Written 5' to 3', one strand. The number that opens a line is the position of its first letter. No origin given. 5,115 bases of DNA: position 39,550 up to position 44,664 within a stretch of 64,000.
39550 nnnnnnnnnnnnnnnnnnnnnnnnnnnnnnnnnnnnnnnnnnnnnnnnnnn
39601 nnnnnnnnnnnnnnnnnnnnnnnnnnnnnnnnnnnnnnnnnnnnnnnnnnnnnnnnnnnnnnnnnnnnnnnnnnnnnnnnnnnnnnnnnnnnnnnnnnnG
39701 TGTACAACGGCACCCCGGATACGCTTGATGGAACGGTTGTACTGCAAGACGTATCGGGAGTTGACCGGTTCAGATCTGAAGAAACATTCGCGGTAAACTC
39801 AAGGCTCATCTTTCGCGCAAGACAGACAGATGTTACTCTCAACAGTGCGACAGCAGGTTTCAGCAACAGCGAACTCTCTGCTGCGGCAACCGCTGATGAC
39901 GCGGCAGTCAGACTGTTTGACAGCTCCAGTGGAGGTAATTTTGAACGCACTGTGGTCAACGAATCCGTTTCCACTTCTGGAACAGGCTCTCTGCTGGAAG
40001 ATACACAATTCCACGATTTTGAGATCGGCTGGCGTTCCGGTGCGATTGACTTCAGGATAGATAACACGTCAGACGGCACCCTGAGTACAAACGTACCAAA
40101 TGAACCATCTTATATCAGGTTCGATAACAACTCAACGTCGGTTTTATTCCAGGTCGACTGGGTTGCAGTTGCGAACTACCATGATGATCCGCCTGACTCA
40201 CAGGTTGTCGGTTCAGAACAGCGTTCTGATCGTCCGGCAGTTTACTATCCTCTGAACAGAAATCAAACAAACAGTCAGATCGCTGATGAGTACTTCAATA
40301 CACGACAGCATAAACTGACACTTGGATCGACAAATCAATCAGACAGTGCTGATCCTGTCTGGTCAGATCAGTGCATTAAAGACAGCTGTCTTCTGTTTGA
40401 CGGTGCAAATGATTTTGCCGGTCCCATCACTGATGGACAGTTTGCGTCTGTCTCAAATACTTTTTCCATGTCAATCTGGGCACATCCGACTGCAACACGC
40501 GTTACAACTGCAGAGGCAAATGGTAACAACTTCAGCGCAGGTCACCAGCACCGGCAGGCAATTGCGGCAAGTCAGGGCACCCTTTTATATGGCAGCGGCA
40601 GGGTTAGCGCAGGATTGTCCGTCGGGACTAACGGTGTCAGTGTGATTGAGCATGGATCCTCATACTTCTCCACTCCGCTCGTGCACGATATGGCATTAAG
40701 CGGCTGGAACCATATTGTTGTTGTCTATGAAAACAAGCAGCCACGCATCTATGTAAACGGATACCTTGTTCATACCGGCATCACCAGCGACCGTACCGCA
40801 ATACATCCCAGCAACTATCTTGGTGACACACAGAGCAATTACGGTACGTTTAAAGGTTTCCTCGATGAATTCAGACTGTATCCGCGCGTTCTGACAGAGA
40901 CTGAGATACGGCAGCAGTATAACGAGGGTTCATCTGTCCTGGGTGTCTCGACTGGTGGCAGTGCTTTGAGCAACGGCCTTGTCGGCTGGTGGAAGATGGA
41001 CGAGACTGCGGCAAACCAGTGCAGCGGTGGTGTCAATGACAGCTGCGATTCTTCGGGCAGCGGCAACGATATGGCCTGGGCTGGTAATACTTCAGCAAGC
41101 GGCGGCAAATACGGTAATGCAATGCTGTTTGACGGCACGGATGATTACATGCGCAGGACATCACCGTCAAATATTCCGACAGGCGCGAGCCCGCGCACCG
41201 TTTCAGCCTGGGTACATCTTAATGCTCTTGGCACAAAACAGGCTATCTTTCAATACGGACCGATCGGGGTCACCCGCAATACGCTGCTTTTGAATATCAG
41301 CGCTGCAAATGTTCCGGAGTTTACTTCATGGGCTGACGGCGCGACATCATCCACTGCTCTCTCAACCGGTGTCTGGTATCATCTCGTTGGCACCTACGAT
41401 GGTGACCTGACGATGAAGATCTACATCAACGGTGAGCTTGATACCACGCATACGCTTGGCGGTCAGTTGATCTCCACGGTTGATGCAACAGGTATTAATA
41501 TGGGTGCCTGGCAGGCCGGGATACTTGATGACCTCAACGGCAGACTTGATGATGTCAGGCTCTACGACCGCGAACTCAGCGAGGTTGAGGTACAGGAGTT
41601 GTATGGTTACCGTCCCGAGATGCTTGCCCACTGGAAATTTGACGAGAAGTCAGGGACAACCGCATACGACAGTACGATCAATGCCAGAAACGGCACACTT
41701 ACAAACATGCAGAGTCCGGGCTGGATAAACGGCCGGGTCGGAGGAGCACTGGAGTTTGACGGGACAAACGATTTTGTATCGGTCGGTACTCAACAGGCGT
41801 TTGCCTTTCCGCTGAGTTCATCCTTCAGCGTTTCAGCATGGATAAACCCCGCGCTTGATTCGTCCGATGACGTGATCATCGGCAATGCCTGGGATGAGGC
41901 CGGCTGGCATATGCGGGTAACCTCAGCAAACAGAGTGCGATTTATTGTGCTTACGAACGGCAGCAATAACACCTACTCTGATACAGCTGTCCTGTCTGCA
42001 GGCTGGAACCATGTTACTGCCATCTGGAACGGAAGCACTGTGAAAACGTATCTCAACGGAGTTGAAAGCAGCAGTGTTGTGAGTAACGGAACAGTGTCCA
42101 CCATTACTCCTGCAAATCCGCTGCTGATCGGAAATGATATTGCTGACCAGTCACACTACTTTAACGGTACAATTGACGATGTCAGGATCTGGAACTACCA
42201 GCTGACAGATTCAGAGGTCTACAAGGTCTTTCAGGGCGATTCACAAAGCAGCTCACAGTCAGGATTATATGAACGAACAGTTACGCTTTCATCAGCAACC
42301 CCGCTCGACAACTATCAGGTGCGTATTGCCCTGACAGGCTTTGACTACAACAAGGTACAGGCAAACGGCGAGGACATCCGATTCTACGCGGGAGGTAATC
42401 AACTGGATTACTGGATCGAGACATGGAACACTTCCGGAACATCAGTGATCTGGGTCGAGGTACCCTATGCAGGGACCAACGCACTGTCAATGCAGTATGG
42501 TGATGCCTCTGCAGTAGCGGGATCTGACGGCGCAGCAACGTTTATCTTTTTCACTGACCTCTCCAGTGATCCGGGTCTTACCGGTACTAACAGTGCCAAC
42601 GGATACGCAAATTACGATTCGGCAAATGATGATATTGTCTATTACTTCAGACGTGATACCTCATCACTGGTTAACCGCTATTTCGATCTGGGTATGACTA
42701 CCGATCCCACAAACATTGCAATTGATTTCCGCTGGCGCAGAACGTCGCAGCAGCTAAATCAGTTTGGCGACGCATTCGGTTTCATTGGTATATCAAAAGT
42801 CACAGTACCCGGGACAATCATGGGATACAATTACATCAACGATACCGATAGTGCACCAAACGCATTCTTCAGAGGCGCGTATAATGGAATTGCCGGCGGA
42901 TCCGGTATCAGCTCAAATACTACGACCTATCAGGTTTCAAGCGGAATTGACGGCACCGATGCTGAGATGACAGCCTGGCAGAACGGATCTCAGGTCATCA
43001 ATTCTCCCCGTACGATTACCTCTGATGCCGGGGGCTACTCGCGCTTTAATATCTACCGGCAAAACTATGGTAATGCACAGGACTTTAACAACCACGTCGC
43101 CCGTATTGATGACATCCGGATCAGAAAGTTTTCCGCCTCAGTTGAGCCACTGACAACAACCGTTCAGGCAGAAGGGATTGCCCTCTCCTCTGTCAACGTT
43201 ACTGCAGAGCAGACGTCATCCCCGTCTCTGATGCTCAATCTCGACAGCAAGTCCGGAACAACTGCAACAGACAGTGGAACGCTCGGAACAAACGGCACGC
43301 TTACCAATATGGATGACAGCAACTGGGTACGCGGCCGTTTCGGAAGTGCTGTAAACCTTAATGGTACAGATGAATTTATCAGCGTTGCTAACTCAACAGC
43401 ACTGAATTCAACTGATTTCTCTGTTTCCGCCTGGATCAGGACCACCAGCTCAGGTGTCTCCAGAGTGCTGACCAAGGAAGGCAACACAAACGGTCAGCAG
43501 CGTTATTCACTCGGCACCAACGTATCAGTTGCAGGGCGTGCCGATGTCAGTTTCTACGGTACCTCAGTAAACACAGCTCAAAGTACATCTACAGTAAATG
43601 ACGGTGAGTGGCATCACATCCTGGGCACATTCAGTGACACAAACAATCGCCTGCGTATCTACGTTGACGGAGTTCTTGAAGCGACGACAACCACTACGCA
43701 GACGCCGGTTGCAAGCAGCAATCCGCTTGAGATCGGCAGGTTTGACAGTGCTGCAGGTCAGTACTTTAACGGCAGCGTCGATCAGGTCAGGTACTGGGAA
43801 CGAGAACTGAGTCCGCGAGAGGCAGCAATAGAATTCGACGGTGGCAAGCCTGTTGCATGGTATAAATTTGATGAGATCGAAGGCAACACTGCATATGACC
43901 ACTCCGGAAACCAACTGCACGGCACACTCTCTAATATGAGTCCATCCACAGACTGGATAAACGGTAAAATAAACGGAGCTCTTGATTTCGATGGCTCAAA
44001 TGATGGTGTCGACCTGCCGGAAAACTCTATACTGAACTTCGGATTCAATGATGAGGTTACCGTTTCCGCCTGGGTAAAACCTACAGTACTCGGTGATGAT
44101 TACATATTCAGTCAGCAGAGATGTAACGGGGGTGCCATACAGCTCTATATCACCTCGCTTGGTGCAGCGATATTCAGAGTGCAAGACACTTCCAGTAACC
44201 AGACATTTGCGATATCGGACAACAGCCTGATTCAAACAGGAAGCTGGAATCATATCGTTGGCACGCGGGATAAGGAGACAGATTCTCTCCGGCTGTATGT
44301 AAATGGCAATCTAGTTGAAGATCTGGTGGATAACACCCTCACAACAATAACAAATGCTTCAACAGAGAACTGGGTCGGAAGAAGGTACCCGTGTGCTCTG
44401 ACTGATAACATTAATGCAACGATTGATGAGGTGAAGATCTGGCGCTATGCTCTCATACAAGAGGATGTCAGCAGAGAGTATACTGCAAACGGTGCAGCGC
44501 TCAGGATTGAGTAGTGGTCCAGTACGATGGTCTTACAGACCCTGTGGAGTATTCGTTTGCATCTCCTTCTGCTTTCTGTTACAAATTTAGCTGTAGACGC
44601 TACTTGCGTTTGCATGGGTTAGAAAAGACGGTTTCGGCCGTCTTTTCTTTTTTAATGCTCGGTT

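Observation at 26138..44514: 18.4-kb tandem array of three giant paralogous DUF2341-like + multi-LamG secreted proteins, translationally coupled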

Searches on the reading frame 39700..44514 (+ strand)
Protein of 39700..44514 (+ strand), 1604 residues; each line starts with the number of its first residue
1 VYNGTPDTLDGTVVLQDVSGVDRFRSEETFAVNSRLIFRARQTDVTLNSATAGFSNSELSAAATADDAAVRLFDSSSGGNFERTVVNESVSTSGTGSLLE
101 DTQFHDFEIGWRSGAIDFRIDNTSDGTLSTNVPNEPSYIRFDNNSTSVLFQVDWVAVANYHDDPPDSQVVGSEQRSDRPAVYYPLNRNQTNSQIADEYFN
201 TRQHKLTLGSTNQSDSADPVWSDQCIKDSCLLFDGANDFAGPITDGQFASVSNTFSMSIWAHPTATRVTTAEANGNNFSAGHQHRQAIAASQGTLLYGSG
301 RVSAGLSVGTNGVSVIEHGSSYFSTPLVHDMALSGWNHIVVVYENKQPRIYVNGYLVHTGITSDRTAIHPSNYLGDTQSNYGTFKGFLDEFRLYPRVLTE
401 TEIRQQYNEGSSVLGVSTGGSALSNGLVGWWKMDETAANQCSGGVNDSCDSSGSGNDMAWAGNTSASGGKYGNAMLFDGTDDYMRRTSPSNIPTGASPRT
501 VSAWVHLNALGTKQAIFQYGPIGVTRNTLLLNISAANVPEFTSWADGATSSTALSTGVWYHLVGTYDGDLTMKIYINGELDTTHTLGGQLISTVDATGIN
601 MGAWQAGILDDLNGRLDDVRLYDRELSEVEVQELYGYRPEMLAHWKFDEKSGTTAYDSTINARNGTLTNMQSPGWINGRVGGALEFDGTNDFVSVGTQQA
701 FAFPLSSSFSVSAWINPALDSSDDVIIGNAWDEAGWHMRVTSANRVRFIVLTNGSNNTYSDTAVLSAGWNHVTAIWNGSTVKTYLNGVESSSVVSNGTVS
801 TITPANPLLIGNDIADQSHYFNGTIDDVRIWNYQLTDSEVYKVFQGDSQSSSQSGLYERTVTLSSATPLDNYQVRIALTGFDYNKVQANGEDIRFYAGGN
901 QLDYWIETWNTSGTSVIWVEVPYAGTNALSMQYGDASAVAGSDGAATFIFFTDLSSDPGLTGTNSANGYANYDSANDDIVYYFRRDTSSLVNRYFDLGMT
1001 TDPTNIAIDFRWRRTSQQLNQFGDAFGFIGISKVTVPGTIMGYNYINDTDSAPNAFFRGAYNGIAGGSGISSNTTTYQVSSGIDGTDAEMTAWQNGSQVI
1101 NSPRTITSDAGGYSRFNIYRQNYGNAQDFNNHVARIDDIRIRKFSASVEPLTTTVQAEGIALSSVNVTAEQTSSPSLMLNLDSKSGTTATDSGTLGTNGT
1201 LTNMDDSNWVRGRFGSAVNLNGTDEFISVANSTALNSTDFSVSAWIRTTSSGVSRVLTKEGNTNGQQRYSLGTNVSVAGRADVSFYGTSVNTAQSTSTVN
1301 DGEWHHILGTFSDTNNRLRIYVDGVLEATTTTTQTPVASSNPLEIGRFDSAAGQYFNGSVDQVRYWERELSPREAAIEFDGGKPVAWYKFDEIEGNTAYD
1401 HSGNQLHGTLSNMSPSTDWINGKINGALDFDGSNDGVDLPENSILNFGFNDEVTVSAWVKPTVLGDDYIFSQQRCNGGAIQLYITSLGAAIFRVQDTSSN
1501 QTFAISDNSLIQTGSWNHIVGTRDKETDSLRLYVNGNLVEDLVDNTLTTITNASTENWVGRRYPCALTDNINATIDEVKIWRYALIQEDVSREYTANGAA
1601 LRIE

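Call 4: search_protein_families(library=pfam, proteins=[window:39700-44514:+], max_evalue=0.01)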
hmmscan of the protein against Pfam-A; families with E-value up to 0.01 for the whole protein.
window:39700-44514:+ (1604 aa): 7 families
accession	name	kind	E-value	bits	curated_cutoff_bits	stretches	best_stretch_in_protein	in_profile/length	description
PF13385.13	Laminin_G_3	-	1.1e-118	392.9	27.6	5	687-840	1-150/151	Concanavalin A-like lectin/glucanases superfamily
PF10102.14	DUF2341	-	5.2e-17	62.5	23.4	1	889-957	1-74/84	Domain of unknown function (DUF2341)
PF07953.20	Toxin_R_bind_N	-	5.2e-15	56.1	23.8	1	1396-1554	2-163/191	Clostridium neurotoxin, N-terminal receptor binding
PF02210.31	Laminin_G_2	-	1.8e-11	45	22.9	1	1288-1365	39-123/126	Laminin G domain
PF02973.23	Sialidase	-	6.2e-07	29.5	26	0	778-842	116-183/189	Sialidase, N-terminal domain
PF06439.18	3keto-disac_hyd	-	3.1e-05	24.5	26.8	0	767-794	125-152/187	3-keto-disaccharide hydrolase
PF00354.24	Pentaxin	-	0.00013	22.2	25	0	766-847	82-170/194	Pentaxin family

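Call 95: search_protein_families(library=ncbifam, proteins=[window:39700-44514:+], max_evalue=0.01)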
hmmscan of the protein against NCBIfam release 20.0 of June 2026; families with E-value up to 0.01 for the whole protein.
window:39700-44514:+ (1604 aa): 3 families
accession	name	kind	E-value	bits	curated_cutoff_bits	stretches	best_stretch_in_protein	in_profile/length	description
NF052521.1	TafC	equivalog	6.9e-48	163.6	410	4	1214-1374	191-355/373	TafC family fimbrial protein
NF033911.1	botu_NTNH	equivalog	3.3e-09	35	800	2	1387-1596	808-1003/1164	non-toxic nonhemagglutinin NTNH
NF052392.1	BetGlycExoK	equivalog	0.0046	16.4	350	0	329-360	167-198/261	endo-1,3-1,4-beta-glycanase ExoK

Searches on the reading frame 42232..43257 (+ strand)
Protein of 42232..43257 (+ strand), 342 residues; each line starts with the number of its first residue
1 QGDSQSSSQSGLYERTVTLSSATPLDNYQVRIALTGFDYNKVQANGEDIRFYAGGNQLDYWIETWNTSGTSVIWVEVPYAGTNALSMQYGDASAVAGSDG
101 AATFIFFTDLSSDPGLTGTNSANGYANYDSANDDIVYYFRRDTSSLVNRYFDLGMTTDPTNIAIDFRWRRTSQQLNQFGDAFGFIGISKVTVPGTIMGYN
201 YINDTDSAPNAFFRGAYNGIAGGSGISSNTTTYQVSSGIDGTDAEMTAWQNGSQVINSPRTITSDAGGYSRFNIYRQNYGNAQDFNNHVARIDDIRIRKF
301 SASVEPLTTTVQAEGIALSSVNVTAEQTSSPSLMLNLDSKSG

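Call 36: search_protein_families(library=pfam, proteins=[window:42232-43257:+], max_evalue=10)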
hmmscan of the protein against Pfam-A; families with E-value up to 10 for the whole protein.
seq(342 aa): 1 family
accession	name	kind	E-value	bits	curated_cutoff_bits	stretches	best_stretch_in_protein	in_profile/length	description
PF10102.14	DUF2341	-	3.1e-17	63.2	23.4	1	45-113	1-74/84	Domain of unknown function (DUF2341)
